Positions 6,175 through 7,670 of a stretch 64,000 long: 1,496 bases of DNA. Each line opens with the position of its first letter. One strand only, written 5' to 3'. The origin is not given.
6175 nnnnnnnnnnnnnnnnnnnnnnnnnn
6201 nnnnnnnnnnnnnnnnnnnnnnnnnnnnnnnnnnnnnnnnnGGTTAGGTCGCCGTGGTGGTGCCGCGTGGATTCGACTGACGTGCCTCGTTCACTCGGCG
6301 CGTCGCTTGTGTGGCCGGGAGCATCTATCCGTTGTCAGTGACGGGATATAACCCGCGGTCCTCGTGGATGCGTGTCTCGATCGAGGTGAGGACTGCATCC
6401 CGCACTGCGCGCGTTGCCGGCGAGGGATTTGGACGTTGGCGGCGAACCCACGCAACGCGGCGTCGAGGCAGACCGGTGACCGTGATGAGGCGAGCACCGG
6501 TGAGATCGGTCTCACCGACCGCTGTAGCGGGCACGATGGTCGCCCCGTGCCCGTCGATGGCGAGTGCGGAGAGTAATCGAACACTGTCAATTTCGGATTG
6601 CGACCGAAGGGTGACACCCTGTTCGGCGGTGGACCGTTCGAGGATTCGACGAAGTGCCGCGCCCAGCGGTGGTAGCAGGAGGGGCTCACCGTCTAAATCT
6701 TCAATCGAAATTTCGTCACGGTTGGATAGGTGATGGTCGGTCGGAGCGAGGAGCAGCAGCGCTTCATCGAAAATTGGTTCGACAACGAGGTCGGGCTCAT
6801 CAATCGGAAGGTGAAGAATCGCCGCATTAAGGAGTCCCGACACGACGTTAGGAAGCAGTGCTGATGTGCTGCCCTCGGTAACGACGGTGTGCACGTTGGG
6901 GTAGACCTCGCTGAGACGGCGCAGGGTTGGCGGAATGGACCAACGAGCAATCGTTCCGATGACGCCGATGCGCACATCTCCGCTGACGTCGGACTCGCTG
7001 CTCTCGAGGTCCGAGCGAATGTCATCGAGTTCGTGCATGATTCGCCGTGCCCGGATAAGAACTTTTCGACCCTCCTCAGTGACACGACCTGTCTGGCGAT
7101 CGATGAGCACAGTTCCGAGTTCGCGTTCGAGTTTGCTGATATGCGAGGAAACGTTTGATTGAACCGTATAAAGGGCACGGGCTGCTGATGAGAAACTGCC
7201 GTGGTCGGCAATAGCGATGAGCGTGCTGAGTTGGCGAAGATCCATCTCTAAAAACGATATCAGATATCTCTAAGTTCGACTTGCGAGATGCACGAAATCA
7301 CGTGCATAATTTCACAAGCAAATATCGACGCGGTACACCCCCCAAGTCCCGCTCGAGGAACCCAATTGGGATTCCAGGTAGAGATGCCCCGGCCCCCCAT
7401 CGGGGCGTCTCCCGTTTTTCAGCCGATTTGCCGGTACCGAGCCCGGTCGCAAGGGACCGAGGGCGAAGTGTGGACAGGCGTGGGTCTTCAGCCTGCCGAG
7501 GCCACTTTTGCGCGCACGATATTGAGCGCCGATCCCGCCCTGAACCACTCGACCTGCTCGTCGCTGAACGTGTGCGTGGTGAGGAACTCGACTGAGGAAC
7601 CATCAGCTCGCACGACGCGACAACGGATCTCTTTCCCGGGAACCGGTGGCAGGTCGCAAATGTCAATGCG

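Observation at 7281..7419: Candidate 6C-like small RNA in the only large non-coding gap, divergent from LysR and convergent with aconitase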

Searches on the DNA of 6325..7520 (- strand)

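Call 4: search_rna_families(source=window, start=7200, end=7520, threshold=evalue, max_evalue=10, show_alignments=5)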
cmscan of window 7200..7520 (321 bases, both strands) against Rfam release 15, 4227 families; matches with E-value up to 10: 4.
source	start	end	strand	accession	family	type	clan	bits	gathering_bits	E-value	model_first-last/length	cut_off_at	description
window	7387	7441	-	RF03167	c-di-GMP-I-GGC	Cis-reg; riboswitch;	CL00126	16.3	59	0.21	1-80/80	no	c-di-GMP-I-GGC riboswitch aptamer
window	7239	7294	-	RF01667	rox1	Cis-reg;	-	15.3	58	2.2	1-59/59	no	Drosophila rox1 ncRNA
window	7381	7411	+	RF04269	mir-373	Gene; miRNA;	-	15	69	4.4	1-69/69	no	mir-373 microRNA precursor family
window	7443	7520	+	RF02250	Six3os1_5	Gene; lncRNA;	-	6.9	50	4.9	1-75/272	3'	Six3os1 conserved region 5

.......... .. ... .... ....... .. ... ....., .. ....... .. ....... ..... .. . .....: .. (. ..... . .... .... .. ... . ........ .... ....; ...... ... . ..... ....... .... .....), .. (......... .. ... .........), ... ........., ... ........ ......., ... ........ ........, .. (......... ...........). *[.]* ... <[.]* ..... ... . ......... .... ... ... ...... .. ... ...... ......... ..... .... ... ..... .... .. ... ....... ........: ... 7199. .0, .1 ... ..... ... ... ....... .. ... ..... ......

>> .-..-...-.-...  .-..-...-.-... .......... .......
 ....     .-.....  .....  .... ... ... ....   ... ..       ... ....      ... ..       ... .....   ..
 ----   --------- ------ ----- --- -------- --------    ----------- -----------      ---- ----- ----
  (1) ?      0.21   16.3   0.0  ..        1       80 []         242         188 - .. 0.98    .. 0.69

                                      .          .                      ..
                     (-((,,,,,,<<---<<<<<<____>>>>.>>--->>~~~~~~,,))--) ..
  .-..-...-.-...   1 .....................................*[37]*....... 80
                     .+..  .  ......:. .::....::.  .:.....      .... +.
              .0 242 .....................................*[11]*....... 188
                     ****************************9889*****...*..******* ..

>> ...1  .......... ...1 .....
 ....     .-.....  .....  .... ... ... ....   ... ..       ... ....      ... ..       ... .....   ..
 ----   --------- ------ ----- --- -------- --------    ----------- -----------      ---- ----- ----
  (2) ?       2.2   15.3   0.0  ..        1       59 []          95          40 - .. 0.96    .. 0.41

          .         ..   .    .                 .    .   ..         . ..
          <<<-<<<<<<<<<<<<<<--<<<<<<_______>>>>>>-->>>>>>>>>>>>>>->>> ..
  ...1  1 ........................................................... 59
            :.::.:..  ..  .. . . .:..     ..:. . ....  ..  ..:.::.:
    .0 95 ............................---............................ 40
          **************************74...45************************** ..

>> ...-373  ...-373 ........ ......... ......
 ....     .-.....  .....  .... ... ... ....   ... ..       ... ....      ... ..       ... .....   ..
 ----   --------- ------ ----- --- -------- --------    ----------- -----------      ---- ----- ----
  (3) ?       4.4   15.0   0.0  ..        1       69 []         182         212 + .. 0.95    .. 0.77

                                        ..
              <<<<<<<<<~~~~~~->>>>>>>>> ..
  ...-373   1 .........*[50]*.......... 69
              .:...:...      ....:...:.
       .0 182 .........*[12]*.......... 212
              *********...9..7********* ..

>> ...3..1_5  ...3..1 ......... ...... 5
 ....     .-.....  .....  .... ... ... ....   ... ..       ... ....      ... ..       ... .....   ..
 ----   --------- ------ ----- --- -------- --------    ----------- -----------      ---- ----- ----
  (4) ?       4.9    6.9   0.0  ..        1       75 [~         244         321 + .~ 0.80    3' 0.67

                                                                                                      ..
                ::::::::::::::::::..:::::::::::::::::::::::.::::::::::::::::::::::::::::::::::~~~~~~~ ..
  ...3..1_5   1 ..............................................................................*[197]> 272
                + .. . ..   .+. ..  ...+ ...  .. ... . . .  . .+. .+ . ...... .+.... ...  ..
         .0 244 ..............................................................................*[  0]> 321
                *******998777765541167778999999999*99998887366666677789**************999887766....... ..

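Call 20: search_rna_families(sources=[L014, L018, L021, L025, L030, L035, L036, L040, L046, L049, L065, L072, L078, L080, L010, L012], threshold=gathering, show_alignments=2)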
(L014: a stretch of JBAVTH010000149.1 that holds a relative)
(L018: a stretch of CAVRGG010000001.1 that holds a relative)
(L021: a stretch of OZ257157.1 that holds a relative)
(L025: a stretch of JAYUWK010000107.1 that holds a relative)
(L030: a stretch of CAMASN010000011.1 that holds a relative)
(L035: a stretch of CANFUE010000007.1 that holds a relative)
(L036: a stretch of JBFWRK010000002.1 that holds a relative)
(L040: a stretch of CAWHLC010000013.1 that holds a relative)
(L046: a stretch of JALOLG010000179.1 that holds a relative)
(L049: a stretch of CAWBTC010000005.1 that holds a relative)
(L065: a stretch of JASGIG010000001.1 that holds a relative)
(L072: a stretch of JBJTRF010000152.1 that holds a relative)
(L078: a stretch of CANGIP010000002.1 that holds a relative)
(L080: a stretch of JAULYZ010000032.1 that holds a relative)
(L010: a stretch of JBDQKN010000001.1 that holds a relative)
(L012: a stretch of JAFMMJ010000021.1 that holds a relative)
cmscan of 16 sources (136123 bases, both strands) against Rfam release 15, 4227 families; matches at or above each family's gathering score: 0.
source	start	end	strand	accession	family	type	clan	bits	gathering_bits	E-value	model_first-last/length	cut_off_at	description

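Call 32: search_rna_families(source=L018, start=3780, end=3960, threshold=evalue, max_evalue=10, show_alignments=4)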
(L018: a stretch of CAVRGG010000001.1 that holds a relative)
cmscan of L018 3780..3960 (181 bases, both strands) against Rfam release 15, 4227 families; matches with E-value up to 10: 16.
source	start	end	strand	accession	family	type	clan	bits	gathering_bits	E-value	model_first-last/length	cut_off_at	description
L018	3811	3894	-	RF01066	6C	Cis-reg;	-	30.5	47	0.013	1-75/75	no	6C RNA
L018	3813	3929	-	RF02344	ar14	Gene; sRNA;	-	29.8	58.8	0.00033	1-123/123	no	Alphaproteobacterial ar14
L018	3817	3900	-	RF01521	CC1840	Gene; sRNA;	-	19.2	50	1.1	1-95/95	no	caulobacter sRNA CC1840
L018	3814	3932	-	RF02232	sX13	Gene; sRNA;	-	18.9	50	0.091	1-115/115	no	Xanthomonadaceae sRNA sX13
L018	3815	3946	+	RF01736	flg-Rhizobiales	Cis-reg;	-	18.2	55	0.07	1-141/141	no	flg-Rhizobiales RNA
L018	3794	3855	-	RF02136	HTT-AS1_3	Gene; lncRNA;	-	15.7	70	0.5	1-60/60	no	HTT antisense RNA 1 conserved region 3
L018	3808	3869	-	RF02353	BjrC68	Gene; sRNA;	-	15.3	39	0.093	1-82/82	no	Bradyrhizobiaceae sRNA BjrC68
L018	3817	3859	-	RF00195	RsmY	Gene; sRNA;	CL00106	14.4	57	0.12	84-121/121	no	RsmY RNA family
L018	3808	3872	+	RF02632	Hrs10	Gene; sRNA;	-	13.8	108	0.75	1-148/148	no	Hfq-regulated sRNA 10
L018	3818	3844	-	RF03847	mir-1538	Gene; miRNA;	-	12.3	78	9.5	18-44/58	no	mir-1538 microRNA precursor family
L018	3795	3832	-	RF02338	GlsR16_miR3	Gene; snRNA; snoRNA; CD-box;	-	11.7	100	9.6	24-47/77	no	Giardia snoRNA GlsR16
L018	3842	3943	+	RF00379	c-di-AMP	Cis-reg; riboswitch;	-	11.1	38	2.4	1-134/134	no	c-di-AMP riboswitch aptamer (ydaO/yuaA leader)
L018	3813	3875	-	RF02278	Betaproteobacteria_toxic_sRNA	Gene; sRNA;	-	10.8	50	9.4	1-64/64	no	Betaproteobacteria toxic small RNA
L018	3821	3841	-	RF02837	anti-hemB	Gene; sRNA;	-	9.7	49.5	8.1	53-73/81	no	Burkholderia RNA 7 (anti-hemB)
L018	3820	3845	-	RF01844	SmY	Gene; snRNA; splicing;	-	9.2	39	9.8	55-79/80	no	SmY spliceosomal RNA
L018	3780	3855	+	RF02609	BSR0602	Gene; sRNA;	-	9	191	7.7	92-169/169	5'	Brucella sRNA 0602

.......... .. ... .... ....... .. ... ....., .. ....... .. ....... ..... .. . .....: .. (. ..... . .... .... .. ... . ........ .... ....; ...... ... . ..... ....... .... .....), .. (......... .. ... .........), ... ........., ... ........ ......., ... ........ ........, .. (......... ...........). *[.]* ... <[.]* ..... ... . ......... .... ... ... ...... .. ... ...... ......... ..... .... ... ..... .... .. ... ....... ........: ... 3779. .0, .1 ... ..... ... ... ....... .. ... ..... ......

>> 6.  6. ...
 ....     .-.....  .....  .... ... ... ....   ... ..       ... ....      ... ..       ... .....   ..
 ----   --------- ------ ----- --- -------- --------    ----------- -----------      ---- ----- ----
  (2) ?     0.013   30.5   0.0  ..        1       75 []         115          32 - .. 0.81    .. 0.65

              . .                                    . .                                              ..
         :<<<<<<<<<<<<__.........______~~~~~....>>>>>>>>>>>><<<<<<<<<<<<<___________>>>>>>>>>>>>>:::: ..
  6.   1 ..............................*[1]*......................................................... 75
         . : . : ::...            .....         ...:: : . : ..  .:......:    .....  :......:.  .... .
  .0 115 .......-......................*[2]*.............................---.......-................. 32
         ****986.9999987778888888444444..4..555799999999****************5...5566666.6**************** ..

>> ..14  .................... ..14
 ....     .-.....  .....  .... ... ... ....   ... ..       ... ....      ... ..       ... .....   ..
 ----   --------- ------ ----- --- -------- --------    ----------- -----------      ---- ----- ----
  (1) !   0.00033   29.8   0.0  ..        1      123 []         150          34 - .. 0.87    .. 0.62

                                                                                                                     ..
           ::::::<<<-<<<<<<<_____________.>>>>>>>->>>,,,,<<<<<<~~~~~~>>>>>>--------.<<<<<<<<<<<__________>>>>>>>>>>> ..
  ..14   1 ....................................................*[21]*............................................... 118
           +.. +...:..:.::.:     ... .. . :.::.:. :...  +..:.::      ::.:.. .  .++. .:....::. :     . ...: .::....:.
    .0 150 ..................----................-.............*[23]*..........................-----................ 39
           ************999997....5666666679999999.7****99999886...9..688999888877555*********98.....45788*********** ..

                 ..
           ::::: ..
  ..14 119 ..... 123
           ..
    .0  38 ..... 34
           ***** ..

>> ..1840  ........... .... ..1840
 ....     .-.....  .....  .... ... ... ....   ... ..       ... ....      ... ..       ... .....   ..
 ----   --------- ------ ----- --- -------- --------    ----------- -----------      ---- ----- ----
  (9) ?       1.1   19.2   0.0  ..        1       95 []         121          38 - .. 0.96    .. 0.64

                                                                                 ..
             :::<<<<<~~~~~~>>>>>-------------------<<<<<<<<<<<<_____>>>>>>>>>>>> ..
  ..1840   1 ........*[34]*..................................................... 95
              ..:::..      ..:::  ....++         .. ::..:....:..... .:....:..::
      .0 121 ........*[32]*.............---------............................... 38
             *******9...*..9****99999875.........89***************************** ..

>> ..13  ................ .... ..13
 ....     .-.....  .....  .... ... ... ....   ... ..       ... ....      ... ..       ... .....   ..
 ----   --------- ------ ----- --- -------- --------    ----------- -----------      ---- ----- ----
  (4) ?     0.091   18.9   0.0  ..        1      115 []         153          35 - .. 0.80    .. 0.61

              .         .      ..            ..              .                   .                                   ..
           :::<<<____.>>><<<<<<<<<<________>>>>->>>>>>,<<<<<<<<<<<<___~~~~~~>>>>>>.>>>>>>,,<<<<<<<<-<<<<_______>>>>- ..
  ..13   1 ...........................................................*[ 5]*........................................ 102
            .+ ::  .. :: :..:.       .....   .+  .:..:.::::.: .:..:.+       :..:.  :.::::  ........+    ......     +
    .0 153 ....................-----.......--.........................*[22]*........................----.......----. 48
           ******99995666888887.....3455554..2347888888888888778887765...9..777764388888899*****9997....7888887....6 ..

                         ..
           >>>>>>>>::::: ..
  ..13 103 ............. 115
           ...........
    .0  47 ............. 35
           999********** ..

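Call 47: build_rna_model(alignment_id=A1)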
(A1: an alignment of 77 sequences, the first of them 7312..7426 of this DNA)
Model R1 built from alignment A1 (77 sequences, 155 columns); structure: RNAalifold consensus.
model positions 135; base pairs 28; branch points 2; effective number of sequences 2.28; information 0.59 bits per position. Calibrated on 0.2 Mb of random sequence (short: E-values are rough).
structure used (alignment columns):
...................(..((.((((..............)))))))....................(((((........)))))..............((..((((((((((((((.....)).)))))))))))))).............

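Call 48: search_with_rna_model(model_id=R1, source=window, max_evalue=1, show_alignments=2)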
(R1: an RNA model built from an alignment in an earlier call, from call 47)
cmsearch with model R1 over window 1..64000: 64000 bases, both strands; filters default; matches with E-value up to 1: 1.
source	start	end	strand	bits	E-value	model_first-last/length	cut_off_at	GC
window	7312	7424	+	85.7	1.5e-26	1-135/135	no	0.61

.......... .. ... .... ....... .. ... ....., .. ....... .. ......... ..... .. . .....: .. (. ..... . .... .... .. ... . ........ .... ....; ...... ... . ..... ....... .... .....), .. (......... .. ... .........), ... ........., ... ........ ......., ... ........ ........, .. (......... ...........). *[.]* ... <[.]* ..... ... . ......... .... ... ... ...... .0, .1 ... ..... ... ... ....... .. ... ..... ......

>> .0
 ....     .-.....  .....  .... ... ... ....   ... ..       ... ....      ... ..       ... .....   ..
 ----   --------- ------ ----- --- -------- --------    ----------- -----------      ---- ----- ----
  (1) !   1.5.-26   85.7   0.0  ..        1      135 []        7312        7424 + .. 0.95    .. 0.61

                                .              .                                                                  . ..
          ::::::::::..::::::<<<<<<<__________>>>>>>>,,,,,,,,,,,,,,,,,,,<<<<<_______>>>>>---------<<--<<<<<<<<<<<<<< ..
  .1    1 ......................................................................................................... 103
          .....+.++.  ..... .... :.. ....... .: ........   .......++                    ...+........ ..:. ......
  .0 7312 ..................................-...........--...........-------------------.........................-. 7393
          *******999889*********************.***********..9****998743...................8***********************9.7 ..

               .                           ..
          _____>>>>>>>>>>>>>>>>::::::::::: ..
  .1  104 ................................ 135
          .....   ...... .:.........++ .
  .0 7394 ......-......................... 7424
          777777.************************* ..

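Call 49: search_with_rna_model(model_id=R1, sources=[window, L001, L002, L003, L004, L005, L006, L007, L008, L009, L010, L011, L012, L013, L014, L015, L016, L017, L018, L019, L020, L021, L022, L023, L024, L025, L026, L027, L028, L029, L030, L031, L032, L033, L034, L035, L036, L037, L038, L039, L040, L041, L042, L043, L044, L045, L046, L047, L048, L049, L050, L051, L052, L053, L054, L055, L056, L057, L058, L059, L060, L061, L062, L063, L064, L065, L066, L067, L068, L069, L070, L071, L072, L073, L074, L075, L076, L077, L078, L079, L080], max_evalue=0.1, make_alignment=true)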
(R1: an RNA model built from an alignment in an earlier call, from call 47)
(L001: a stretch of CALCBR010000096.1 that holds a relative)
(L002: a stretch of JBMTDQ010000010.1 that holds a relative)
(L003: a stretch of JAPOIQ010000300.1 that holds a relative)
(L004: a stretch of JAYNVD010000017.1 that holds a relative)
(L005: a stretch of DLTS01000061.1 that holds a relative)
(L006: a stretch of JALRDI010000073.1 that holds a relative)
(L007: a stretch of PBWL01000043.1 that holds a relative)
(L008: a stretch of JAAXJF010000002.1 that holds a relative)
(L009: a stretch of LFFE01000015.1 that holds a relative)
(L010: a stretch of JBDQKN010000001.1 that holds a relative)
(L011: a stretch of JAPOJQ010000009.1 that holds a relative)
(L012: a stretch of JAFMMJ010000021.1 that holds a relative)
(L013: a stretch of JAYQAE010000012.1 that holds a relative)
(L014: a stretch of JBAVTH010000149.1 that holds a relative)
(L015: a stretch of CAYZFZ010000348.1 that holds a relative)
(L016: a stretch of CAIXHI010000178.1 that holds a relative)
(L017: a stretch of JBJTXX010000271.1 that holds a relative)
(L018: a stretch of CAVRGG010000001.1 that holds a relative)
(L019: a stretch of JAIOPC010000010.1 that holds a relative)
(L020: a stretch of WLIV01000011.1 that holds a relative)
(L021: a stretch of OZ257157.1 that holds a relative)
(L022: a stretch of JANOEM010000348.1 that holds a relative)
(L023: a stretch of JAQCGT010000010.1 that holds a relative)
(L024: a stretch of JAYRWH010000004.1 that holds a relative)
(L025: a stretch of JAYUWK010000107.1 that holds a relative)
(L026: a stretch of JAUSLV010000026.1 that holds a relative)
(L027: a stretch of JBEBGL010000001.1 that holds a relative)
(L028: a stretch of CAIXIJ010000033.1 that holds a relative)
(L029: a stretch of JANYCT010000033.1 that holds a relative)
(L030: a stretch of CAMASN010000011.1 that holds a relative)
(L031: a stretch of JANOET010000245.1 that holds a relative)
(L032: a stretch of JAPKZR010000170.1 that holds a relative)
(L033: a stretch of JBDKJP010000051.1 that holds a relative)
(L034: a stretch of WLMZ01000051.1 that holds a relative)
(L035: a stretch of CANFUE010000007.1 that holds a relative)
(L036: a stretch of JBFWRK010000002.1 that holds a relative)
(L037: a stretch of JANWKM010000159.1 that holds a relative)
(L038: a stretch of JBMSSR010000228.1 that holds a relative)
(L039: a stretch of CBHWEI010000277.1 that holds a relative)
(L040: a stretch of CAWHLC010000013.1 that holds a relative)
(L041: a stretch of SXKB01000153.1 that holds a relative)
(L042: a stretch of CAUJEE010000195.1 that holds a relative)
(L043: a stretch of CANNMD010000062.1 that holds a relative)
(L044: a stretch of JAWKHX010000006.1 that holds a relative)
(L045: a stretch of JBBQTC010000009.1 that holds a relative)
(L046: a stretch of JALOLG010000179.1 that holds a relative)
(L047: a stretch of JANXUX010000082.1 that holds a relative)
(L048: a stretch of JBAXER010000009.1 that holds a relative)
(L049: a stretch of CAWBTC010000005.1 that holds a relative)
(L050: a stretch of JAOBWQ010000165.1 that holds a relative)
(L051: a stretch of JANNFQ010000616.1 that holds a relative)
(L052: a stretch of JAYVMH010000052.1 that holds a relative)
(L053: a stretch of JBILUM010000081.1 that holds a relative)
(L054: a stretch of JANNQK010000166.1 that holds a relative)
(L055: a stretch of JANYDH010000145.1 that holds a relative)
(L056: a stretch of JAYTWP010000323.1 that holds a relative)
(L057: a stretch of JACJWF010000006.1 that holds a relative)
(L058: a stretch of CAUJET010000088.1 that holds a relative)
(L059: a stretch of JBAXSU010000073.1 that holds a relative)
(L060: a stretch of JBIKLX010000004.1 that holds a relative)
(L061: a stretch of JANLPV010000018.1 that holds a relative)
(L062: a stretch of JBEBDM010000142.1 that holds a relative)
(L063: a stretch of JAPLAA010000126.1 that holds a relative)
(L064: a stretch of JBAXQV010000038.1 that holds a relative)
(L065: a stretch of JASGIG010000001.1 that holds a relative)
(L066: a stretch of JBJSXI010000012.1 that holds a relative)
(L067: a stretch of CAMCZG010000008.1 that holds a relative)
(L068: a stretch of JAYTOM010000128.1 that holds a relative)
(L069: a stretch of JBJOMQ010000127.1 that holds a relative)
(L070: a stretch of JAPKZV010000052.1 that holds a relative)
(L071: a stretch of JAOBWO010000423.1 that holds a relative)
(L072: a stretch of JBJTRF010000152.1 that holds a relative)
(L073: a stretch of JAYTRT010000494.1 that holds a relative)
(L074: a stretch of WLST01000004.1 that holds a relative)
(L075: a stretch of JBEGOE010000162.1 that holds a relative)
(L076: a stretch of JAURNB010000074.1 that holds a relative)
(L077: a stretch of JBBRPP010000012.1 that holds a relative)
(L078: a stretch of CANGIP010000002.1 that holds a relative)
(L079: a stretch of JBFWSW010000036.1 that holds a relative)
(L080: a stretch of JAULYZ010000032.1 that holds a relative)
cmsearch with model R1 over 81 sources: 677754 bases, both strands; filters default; matches with E-value up to 0.1: 83.
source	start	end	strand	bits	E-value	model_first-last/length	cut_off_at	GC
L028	3802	3935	-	149.4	1.9e-46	1-135/135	no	0.57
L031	3802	3935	-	148.6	3.4e-46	1-135/135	no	0.57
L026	3801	3935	-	148.3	4.4e-46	1-135/135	no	0.6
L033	3801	3935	-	146.7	1.5e-45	1-135/135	no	0.6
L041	3801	3935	-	146.7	1.5e-45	1-135/135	no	0.6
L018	3802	3935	-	146.2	2e-45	1-135/135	no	0.61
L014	1733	1868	-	143.7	1.4e-44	1-135/135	no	0.6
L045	3802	3935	-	142.2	4.2e-44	1-135/135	no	0.58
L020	3803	3935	-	142.1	4.6e-44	1-135/135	no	0.6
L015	1185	1320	-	141.7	6.6e-44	1-135/135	no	0.61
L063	3801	3935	-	140.5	1.6e-43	1-135/135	no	0.57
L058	1827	1961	-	140.4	1.8e-43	1-135/135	no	0.58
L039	2905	3034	-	140.2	2e-43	1-135/135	no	0.59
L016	1247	1378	-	140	2.4e-43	1-135/135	no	0.61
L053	2370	2504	-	138.4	7.9e-43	1-135/135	no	0.59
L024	3802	3935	-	136.8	2.5e-42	1-135/135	no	0.63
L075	1552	1684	-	135.7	6e-42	1-135/135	no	0.61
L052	478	612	-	134.6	1.4e-41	1-135/135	no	0.61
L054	3801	3935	-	134.3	1.7e-41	1-135/135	no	0.62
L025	3799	3935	-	133.6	3e-41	1-135/135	no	0.57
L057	3809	3935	-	133.1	4.3e-41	1-135/135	no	0.65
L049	3802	3935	-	132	9.7e-41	1-135/135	no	0.59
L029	3799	3935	-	131.6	1.3e-40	1-135/135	no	0.57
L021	3799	3935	-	131.1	1.9e-40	1-135/135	no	0.56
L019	3806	3935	-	130.6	2.8e-40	1-135/135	no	0.62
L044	3808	3935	-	130.5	3e-40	1-135/135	no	0.66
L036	3798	3935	-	130.4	3.4e-40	1-135/135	no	0.63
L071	3803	3935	-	128.5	1.3e-39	1-135/135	no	0.59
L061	3799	3935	-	128.5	1.4e-39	1-135/135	no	0.58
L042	3807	3935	-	126.8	4.9e-39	1-135/135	no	0.64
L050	51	185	-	126.7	5.3e-39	1-135/135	no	0.61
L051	3802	3935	-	126.6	5.8e-39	1-135/135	no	0.6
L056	3799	3935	-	125.8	1.1e-38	1-135/135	no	0.6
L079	3802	3935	-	125.1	1.9e-38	1-135/135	no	0.59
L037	3806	3935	-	124.8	2.2e-38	1-135/135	no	0.58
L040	3800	3934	-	124.1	3.8e-38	1-135/135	no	0.63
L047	3800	3935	-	123.7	5.3e-38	1-135/135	no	0.59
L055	3798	3935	-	123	8.8e-38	1-135/135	no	0.61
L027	3809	3935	-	122.8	1.1e-37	1-135/135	no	0.59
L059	3802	3935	-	122.3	1.6e-37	1-135/135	no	0.6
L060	3802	3935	-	122.3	1.6e-37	1-135/135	no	0.6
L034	2663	2799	-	121.9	2.1e-37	1-135/135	no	0.57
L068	3803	3935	-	121.7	2.3e-37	1-135/135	no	0.56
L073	2754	2885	-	120.9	4.3e-37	1-135/135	no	0.56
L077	3799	3935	-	119.2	1.5e-36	1-135/135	no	0.58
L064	3802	3935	-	118.1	3.7e-36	1-135/135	no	0.57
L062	2680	2807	-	117.7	5e-36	1-135/135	no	0.66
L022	3804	3935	-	117.7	5e-36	1-135/135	no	0.56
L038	287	411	-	117.4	6.4e-36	1-135/135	no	0.65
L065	3803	3935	-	115.9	1.9e-35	1-135/135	no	0.64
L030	3803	3936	-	111.4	5.9e-34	1-135/135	no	0.53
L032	3803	3935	-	110.6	1.1e-33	1-135/135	no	0.55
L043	2148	2280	-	109.2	3.1e-33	1-135/135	no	0.58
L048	3804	3936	-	104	1.6e-31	1-135/135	no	0.57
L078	3809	3936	-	103.5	2.4e-31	1-135/135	no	0.57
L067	3807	3931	-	103.4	2.5e-31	1-135/135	no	0.61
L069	3361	3488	-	102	7.2e-31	1-135/135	no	0.64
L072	3811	3939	-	101.8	8.2e-31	1-135/135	no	0.65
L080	3806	3932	-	101.4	1.2e-30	1-135/135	no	0.61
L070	3807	3931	-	100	3.3e-30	1-135/135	no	0.61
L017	3806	3935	-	99.9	3.4e-30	1-135/135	no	0.65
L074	54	178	-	99.8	3.9e-30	1-135/135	no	0.61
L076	3807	3931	-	99.1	6.2e-30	1-135/135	no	0.59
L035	3807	3931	-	99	6.7e-30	1-135/135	no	0.6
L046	2114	2249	-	97.4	2.3e-29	1-135/135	no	0.64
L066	3815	3935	-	96.4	4.8e-29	1-135/135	no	0.7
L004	3821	3934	-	95.4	1.1e-28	1-135/135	no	0.6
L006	2263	2376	-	93.3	5.3e-28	1-135/135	no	0.6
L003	216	328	-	92.1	1.2e-27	1-135/135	no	0.6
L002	3820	3934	-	90.5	4.2e-27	1-135/135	no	0.58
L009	3820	3934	-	90.4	4.7e-27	1-135/135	no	0.59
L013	3815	3934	-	87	6.2e-26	1-135/135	no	0.66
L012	3815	3934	-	86.5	9e-26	1-135/135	no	0.67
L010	3828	3934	-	85.6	1.8e-25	1-135/135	no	0.6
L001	3821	3934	-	85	2.7e-25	1-135/135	no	0.61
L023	3828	3934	-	84.6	3.8e-25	1-135/135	no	0.61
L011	3828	3934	-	84.5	4.2e-25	1-135/135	no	0.61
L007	3820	3934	-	84.2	4.9e-25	1-135/135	no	0.6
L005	3820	3934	-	79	2.6e-23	1-135/135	no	0.6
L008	3821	3934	-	48.6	2.5e-13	1-135/135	no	0.65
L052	491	523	+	16.5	0.009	90-122/135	no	0.73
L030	3717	3863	+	16.1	0.012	1-135/135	no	0.58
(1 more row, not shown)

Alignment A2: 83 matches aligned to the model, 207 columns, each read 5' to 3' on its own strand. Consensus structure (alignment columns), stored with it:
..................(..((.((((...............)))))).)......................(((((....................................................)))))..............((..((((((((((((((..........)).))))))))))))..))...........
